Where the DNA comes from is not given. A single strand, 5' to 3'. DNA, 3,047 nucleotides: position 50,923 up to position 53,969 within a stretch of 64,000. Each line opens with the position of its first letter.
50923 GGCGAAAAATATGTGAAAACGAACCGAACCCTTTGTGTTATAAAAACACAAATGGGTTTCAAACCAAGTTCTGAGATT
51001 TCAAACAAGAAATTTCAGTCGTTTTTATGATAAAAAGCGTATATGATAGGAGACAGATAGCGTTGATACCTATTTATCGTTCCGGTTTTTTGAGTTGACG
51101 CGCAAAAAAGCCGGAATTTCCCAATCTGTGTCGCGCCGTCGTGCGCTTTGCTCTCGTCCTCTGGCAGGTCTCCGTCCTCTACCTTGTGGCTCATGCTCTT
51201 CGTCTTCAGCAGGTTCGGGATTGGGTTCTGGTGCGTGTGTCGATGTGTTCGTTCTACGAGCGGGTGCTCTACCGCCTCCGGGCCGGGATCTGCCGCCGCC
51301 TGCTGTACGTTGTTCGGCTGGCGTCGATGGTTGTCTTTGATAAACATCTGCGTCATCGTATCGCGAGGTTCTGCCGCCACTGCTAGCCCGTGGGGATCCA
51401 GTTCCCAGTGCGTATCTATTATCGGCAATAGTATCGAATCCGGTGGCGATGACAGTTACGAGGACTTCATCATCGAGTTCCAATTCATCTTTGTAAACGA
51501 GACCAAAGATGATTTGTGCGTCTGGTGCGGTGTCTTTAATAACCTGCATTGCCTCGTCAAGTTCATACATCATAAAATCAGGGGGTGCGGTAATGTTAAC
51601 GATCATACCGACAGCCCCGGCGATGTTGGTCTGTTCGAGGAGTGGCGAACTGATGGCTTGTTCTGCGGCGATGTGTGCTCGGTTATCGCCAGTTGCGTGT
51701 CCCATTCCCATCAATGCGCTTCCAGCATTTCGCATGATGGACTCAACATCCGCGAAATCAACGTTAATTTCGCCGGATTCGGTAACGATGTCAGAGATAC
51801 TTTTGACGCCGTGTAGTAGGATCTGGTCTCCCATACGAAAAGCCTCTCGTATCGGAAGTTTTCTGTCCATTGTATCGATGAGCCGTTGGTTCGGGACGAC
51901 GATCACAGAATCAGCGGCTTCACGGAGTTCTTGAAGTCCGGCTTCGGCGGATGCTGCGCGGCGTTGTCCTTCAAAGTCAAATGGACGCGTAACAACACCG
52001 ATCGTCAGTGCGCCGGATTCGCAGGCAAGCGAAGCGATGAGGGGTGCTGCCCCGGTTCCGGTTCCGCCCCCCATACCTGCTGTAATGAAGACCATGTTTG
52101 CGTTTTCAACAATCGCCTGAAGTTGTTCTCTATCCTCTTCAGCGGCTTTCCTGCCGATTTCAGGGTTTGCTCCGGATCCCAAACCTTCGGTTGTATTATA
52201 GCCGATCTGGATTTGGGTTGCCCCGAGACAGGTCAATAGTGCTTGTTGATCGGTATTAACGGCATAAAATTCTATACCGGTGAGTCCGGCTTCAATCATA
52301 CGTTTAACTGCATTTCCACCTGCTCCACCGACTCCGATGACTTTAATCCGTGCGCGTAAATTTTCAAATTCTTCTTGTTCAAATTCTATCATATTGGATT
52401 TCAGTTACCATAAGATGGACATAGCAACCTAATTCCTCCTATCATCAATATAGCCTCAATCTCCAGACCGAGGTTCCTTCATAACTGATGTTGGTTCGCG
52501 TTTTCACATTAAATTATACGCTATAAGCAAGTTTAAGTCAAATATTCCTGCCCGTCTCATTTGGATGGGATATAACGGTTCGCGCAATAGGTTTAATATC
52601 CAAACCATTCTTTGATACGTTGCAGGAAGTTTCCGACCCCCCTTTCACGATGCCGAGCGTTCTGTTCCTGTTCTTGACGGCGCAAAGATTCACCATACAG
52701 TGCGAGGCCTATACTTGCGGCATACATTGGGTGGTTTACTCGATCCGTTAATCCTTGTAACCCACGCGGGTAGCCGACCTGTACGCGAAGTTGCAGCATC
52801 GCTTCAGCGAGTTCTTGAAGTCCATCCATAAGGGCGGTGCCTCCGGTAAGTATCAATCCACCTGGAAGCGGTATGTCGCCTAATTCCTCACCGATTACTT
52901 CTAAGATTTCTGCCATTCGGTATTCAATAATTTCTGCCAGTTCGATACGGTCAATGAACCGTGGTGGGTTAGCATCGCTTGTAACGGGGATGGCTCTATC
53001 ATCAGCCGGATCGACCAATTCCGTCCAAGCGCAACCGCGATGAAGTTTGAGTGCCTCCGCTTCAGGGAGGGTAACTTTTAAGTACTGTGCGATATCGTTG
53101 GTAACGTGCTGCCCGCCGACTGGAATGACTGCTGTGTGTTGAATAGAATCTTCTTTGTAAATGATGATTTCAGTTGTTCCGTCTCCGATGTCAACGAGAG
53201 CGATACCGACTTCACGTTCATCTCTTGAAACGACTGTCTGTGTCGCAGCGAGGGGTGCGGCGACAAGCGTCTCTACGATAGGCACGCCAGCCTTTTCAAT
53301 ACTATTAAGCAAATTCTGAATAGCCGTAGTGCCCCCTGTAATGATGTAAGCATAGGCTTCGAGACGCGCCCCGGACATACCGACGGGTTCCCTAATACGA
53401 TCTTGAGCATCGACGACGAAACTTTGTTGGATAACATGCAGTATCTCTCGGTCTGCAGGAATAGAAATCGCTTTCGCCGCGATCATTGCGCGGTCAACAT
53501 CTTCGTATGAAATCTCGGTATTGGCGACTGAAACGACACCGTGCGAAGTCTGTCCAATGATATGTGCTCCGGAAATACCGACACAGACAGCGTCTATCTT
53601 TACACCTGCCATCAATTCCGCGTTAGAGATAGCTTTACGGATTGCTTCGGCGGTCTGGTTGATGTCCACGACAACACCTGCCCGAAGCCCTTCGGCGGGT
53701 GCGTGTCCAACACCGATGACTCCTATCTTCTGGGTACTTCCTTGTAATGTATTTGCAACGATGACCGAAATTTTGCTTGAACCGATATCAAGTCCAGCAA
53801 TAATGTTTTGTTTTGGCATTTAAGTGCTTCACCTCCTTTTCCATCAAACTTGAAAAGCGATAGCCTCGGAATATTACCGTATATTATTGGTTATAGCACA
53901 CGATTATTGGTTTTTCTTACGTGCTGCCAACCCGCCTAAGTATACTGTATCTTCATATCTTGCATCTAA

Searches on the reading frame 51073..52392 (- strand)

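Call 83: search_protein_families(library=pfam, proteins=[window:51073-52392:-], max_evalue=1e-8)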
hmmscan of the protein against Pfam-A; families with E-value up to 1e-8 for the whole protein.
window:51073-52392:- (440 aa): 2 families
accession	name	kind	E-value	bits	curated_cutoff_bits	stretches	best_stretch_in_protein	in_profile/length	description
PF00091.31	Tubulin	-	2.9e-47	161.8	33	1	15-175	1-189/190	Tubulin/FtsZ family, GTPase domain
PF12327.13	FtsZ_C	-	6.9e-26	90.8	27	1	224-320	1-95/95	FtsZ family, C-terminal domain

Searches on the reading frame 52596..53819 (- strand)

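Call 83: search_protein_families(library=pfam, proteins=[window:52596-53819:-], max_evalue=1e-8)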
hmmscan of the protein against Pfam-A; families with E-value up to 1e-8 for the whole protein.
window:52596-53819:- (408 aa): 4 families
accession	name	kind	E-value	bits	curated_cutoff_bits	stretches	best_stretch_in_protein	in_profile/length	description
PF14450.12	FtsA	-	1.8e-43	148.4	31.8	1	207-371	1-127/127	Cell division protein FtsA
PF02491.25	SHS2_FTSA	-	3.9e-27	94.8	25.4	1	84-161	1-79/79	SHS2 domain inserted in FTSA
PF06723.19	MreB_Mbl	-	7.3e-11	41.9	27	1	165-349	110-304/327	MreB/Mbl protein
PF11104.14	PilM_2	-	6.7e-10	38.8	27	0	9-261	1-237/340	Type IV pilus assembly protein PilM;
